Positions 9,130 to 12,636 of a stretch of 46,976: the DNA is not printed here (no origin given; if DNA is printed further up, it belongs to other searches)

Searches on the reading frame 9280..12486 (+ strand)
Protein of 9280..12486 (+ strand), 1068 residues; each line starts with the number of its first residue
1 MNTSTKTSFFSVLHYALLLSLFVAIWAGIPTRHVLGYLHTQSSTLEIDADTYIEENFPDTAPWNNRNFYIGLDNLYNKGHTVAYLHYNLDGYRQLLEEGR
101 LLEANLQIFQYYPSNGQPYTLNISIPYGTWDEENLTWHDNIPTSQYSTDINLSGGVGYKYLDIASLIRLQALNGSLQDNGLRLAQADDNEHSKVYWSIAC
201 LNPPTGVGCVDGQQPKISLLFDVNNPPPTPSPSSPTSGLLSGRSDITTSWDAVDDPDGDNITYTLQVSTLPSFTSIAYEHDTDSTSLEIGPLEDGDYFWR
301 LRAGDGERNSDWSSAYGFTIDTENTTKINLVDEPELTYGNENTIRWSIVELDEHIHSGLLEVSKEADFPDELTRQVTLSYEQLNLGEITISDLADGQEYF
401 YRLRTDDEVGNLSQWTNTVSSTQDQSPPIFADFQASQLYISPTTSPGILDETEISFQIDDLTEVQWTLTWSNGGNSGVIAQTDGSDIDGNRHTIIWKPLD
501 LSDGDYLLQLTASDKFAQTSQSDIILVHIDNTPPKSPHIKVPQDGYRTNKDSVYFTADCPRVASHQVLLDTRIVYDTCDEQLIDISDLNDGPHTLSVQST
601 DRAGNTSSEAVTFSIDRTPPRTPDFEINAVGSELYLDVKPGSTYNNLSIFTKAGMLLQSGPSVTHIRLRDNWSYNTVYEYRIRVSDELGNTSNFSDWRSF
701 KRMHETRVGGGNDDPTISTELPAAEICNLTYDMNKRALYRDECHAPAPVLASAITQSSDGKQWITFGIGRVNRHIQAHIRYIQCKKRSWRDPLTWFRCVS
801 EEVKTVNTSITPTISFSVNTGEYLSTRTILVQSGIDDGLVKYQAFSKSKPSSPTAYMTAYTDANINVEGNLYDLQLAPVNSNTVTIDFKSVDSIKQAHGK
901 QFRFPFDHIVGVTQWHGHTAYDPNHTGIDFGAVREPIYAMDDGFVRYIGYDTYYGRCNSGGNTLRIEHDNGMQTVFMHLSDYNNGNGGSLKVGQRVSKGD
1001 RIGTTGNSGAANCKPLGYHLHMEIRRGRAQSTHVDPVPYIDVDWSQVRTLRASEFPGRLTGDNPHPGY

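Call 60: search_protein_families(library=pfam, proteins=[window:9280-12486:+], max_evalue=0.001)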
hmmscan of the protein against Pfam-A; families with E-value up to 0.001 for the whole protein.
window:9280-12486:+ (1068 aa): 4 families
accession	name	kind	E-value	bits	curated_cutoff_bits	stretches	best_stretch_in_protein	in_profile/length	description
PF01551.29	Peptidase_M23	-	5.5e-20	71.8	28.7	1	924-1036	2-96/96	Peptidase family M23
PF19077.6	Big_13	-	1.2e-12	48.6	27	1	586-616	70-101/102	Bacterial Ig-like domain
PF16656.11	Pur_ac_phosph_N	-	9.1e-05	23.4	30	0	341-417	12-90/93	Purple acid Phosphatase, N-terminal domain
PF25788.1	Ig_Rha78A_N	-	0.00029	21.5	27.4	0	675-701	74-100/105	Rha78A-like, N-terminal immunoglobulin domain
